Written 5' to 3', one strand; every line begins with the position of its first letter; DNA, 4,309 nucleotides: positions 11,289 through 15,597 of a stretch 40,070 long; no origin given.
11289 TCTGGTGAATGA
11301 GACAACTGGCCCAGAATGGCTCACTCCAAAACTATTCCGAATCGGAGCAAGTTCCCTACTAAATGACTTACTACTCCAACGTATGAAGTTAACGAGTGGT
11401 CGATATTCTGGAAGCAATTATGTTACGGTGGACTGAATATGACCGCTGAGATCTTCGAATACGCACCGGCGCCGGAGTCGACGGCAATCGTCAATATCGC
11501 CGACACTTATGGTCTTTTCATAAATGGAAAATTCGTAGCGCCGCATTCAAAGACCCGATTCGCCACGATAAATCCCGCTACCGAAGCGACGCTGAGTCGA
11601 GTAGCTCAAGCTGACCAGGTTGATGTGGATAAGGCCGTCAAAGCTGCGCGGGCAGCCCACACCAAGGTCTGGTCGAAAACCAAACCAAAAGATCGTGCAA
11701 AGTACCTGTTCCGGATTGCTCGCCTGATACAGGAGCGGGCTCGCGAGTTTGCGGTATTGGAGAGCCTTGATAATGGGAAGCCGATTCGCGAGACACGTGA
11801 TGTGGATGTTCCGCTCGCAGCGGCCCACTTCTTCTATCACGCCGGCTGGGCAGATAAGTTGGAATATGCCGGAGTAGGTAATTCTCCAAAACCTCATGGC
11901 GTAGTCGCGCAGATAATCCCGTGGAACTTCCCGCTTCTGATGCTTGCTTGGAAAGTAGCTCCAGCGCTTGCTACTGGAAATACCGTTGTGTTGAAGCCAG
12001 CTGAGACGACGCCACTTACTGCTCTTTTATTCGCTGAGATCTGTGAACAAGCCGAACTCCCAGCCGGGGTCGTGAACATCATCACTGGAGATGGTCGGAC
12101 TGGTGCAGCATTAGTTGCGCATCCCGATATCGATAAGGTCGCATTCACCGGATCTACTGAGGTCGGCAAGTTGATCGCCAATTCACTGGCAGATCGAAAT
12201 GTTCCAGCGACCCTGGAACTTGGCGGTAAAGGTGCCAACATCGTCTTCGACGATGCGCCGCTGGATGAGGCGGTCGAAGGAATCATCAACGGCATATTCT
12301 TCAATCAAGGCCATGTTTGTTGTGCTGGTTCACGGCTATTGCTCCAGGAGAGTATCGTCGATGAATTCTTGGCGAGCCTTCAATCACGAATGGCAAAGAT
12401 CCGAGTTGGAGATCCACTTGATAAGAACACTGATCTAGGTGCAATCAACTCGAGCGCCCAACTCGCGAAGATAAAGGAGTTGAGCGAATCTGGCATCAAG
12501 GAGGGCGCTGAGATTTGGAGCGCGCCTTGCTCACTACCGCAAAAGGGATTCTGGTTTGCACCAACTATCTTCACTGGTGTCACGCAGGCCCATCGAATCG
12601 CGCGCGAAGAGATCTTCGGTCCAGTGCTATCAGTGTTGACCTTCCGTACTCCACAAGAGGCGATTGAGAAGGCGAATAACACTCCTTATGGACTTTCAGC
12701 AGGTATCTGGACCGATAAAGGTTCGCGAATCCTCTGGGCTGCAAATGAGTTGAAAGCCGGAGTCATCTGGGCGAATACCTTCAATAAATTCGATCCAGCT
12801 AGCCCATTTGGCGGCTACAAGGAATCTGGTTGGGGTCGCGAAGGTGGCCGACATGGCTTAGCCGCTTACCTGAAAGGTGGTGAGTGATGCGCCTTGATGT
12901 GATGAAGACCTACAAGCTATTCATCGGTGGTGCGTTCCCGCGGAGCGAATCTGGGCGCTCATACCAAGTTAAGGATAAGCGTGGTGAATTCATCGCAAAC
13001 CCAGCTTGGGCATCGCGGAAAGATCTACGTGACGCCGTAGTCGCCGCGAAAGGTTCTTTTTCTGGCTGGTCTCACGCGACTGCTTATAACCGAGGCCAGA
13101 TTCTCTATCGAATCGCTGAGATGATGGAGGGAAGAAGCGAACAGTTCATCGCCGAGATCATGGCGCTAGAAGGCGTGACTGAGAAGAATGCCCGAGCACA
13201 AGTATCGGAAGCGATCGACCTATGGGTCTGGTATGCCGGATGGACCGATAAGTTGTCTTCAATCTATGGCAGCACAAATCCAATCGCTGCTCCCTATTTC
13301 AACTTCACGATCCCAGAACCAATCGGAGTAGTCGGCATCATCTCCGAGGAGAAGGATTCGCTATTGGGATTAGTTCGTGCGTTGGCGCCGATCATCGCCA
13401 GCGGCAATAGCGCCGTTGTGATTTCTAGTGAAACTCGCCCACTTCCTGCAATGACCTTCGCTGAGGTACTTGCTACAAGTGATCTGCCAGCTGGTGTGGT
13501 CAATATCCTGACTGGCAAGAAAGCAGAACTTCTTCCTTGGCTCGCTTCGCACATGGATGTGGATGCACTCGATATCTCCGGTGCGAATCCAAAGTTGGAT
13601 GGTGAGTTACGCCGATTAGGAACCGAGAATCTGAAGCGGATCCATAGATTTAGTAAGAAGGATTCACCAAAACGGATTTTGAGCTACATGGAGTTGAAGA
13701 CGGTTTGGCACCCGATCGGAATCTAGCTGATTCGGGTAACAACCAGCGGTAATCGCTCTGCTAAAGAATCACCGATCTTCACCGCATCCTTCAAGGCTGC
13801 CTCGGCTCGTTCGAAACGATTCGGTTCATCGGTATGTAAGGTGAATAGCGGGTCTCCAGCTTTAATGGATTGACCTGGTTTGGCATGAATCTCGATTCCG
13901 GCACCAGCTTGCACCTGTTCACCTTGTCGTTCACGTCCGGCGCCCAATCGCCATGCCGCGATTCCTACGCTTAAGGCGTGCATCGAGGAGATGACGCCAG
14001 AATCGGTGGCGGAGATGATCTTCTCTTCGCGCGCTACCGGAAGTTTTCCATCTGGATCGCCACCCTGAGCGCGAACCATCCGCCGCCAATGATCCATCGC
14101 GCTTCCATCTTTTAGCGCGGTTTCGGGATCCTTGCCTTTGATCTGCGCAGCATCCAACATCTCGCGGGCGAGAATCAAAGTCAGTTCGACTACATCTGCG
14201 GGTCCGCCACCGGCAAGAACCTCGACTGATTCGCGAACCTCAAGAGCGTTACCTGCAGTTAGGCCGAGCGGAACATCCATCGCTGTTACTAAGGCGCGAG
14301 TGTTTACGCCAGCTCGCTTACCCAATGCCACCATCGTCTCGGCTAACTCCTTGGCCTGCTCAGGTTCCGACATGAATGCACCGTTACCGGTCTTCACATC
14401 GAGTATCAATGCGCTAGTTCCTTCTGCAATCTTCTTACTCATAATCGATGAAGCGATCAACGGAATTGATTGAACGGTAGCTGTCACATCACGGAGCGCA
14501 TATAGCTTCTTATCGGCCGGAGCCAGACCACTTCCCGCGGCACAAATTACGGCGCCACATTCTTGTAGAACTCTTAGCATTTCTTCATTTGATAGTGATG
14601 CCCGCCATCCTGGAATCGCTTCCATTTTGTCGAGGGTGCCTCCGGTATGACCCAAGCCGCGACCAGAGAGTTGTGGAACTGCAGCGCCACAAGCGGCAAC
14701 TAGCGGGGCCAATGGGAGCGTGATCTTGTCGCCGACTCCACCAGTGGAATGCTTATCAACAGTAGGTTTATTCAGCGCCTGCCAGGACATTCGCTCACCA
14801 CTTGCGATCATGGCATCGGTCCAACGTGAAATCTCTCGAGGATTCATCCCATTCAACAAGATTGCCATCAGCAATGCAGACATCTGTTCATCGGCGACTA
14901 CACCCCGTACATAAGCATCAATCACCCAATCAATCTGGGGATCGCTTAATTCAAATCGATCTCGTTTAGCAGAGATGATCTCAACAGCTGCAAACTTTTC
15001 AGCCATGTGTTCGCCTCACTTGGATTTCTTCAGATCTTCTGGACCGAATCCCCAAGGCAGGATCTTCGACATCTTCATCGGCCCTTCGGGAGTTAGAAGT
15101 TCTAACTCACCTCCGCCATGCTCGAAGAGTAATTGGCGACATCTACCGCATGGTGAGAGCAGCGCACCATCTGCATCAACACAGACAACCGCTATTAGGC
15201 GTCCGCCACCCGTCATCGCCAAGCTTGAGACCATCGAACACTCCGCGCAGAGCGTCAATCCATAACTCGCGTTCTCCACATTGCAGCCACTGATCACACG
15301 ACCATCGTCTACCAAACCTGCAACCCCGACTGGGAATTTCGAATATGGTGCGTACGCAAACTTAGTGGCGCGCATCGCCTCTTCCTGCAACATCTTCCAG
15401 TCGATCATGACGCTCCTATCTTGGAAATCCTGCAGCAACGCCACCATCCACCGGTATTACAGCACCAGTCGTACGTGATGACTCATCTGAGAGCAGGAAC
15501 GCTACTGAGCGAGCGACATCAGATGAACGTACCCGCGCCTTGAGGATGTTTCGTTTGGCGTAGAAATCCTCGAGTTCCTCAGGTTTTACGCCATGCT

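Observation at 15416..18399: mtnA translationally coupled to a fused class II aldolase-SDR: candidate fused 'DHAP shunt' module for 5-methylthio-/5-deoxy-pentose phosphates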

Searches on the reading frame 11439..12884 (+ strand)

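Call 10: search_protein_families(library=pfam, proteins=[window:11439-12884:+], max_evalue=0.00001)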
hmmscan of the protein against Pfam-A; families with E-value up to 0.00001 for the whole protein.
window:11439-12884:+ (482 aa): 1 family
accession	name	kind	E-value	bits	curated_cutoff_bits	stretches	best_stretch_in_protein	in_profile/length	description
PF00171.27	Aldedh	-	4.1e-164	547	23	1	33-478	2-456/461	Aldehyde dehydrogenase family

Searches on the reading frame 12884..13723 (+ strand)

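Call 7: search_protein_families(library=pfam, proteins=[window:12884-13723:+])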
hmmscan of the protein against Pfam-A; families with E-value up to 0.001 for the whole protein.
window:12884-13723:+ (280 aa): 1 family
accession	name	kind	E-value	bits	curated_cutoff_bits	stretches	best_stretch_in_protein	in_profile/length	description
PF00171.27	Aldedh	-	2.6e-37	128.9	23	1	29-235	12-215/461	Aldehyde dehydrogenase family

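Call 8: search_protein_families(library=ncbifam, proteins=[window:12884-13723:+])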
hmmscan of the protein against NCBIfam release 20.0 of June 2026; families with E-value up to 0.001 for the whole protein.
window:12884-13723:+ (280 aa): 35 families (the best 25 are shown)
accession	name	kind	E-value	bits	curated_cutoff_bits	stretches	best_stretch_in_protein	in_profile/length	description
NF045736.1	PaDhStyDRhodo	equivalog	1.9e-32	112.5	800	1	11-271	4-267/479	phenylacetaldehyde dehydrogenase StyD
NF010000.0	PRK13473.1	subfamily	3.9e-30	104.9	615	1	10-254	3-244/475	aminobutyraldehyde dehydrogenase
NF052305.1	DioxValDhHalo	equivalog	1.1e-29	103.6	750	1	8-253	3-247/483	2,5-dioxovalerate dehydrogenase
TIGR01804.1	BADH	equivalog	6.1e-29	100.8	668.6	1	13-234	1-221/467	betaine-aldehyde dehydrogenase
TIGR02299.1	HpaE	equivalog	3.7e-28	98.4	638.35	1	11-255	2-243/488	5-carboxymethyl-2-hydroxymuconate semialdehyde dehydrogenase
NF007352.0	PRK09847.1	equivalog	4.7e-27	94.6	850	1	10-254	20-265/495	aldehyde dehydrogenase PuuC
NF009725.0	PRK13252.1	equivalog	1.4e-26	93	593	1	7-234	4-229/488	betaine-aldehyde dehydrogenase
TIGR03216.1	OH_muco_semi_DH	equivalog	1.7e-26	92.9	693.25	1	11-234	2-228/481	2-hydroxymuconic semialdehyde dehydrogenase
NF042993.1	AlphKGSA_gudD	equivalog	2.8e-25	89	770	1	8-235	2-229/481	alpha-ketoglutaric semialdehyde dehydrogenase GucD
NF002852.0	PRK03137.1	subfamily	1e-23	84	648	1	7-233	34-258/514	L-glutamate gamma-semialdehyde dehydrogenase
NF045735.1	PaDhStyDPseudo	equivalog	1.5e-23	83.2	850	1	11-234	4-234/483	phenylacetaldehyde dehydrogenase StyD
NF007497.0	PRK10090.1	equivalog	1e-22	80.6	500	1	5-234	2-230/480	aldehyde dehydrogenase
NF040792.1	glyc_ald_dh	equivalog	1.2e-22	80.6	760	1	11-234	2-224/488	D-glyceraldehyde dehydrogenase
NF050026.1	AcaldDHExaC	equivalog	2.5e-22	79.2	900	1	5-234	11-238/503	acetaldehyde dehydrogenase ExaC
TIGR01237.1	D1pyr5carbox2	equivalog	2e-21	76.4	659.65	1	8-233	31-254/511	L-glutamate gamma-semialdehyde dehydrogenase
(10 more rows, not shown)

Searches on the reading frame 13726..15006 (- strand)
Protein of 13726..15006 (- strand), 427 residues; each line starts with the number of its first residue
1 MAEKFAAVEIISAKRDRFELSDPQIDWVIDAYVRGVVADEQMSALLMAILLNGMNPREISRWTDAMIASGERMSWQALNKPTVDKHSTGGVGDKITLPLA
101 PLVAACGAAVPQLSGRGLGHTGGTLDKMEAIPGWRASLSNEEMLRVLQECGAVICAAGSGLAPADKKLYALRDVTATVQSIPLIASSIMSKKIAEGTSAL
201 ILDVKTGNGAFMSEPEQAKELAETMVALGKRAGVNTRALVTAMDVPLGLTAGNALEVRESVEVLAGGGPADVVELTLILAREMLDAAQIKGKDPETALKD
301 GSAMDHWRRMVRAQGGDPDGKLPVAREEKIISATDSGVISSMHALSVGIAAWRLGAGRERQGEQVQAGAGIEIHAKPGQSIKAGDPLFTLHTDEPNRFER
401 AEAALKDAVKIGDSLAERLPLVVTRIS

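Call 7: search_protein_families(library=pfam, proteins=[window:13726-15006:-])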
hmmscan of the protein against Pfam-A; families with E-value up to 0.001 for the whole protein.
window:13726-15006:- (427 aa): 3 families
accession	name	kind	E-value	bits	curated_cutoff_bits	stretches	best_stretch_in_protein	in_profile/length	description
PF00591.27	Glycos_transf_3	-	6.9e-40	137.7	27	1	80-288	2-231/253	Glycosyl transferase family, a/b domain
PF07831.19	PYNP_C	-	2.1e-22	79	27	1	338-411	1-74/75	Pyrimidine nucleoside phosphorylase C-terminal domain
PF02885.22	Glycos_trans_3N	-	3.1e-18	65.7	26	1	9-70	2-63/63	Glycosyl transferase family, helical bundle domain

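Call 8: search_protein_families(library=ncbifam, proteins=[window:13726-15006:-])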
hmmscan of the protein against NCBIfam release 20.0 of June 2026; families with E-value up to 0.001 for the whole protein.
window:13726-15006:- (427 aa): 9 families
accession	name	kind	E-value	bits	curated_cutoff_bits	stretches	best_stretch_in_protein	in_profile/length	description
NF004490.0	PRK05820.1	equivalog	1.6e-189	630.1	269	1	4-427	2-438/439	thymidine phosphorylase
TIGR02644.1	Y_phosphoryl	subfamily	1.7e-165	550.9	409.05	1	8-411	2-416/417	pyrimidine-nucleoside phosphorylase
NF004747.0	PRK06078.1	equivalog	4.2e-127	424.3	559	1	7-419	3-425/434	pyrimidine-nucleoside phosphorylase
TIGR02643.1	T_phosphoryl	equivalog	4.3e-120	401.6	570.7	1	7-426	3-437/437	thymidine phosphorylase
NF003338.0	PRK04350.1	subfamily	4.7e-70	236.4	434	1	2-409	87-490/502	thymidine phosphorylase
TIGR03327.1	AMP_phos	equivalog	4.2e-67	226.8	535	1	2-412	82-493/500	AMP phosphorylase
TIGR02645.1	ARCH_P_rylase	hypoth_equivalog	3.4e-64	217.1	434.6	1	2-404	81-482/493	putative thymidine phosphorylase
NF011201.0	PRK14607.1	equivalog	1.8e-07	30.3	670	1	9-157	197-345/534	bifunctional anthranilate synthase component II/anthranilate phosphoribosyltransferase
TIGR01245.1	trpD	equivalog_domain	1.6e-06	27.7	199.05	1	17-155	7-146/330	anthranilate phosphoribosyltransferase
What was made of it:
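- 13723..15006 (-): deoA/pdp: thymidine (pyrimidine-nucleoside) phosphorylase, last gene of the minus-strand operon. NF004490 630 > 269; TIGR02644 551 > 409 (call 8).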

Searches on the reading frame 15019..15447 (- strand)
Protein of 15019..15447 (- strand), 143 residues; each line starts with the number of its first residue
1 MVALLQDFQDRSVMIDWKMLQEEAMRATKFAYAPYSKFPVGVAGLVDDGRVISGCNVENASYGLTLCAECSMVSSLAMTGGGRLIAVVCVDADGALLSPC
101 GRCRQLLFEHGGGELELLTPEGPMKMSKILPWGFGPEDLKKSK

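Call 7: search_protein_families(library=pfam, proteins=[window:15019-15447:-])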
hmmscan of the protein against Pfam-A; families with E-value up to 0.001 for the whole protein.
window:15019-15447:- (143 aa): 2 families
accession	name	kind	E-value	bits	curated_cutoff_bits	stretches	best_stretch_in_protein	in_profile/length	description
PF00383.29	dCMP_cyt_deam_1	-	2.3e-14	53.6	25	1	20-111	7-94/102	Cytidine and deoxycytidylate deaminase zinc-binding region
PF08211.18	dCMP_cyt_deam_2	-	2.7e-11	44.2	25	1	17-77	41-101/130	Cytidine and deoxycytidylate deaminase zinc-binding region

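Call 8: search_protein_families(library=ncbifam, proteins=[window:15019-15447:-])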
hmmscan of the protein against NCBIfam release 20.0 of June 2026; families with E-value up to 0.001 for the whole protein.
window:15019-15447:- (143 aa): 7 families
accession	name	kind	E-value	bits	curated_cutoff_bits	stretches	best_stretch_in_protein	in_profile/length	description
NF004064.0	PRK05578.1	equivalog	2.1e-52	176.6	74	1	15-140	4-129/130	cytidine deaminase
TIGR01354.1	cyt_deam_tetra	equivalog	4e-34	117.6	113.65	1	20-138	3-125/126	cytidine deaminase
NF009076.0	PRK12411.1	equivalog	1.9e-24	86.2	216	1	16-110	2-96/132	cytidine deaminase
TIGR01355.1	cyt_deam_dimer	equivalog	8.2e-23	81.1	275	2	26-141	31-147/283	cytidine deaminase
NF006537.0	PRK09027.1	equivalog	1.5e-15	57.4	153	2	65-141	100-172/295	cytidine deaminase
NF006155.0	PRK08298.1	equivalog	1.7e-06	28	129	1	43-112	28-101/136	cytidine deaminase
NF005314.0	PRK06848.1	equivalog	1.2e-05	25.4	131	1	21-118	11-115/139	cytidine deaminase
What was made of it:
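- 15016..15408 (-): cdd: cytidine deaminase (likely start ATG 15408, AGGAG RBS, 7 nt after the fusion stop). NF004064 176.6 > 74, alignment starting at residue 15 of the longest ORF (call 8).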
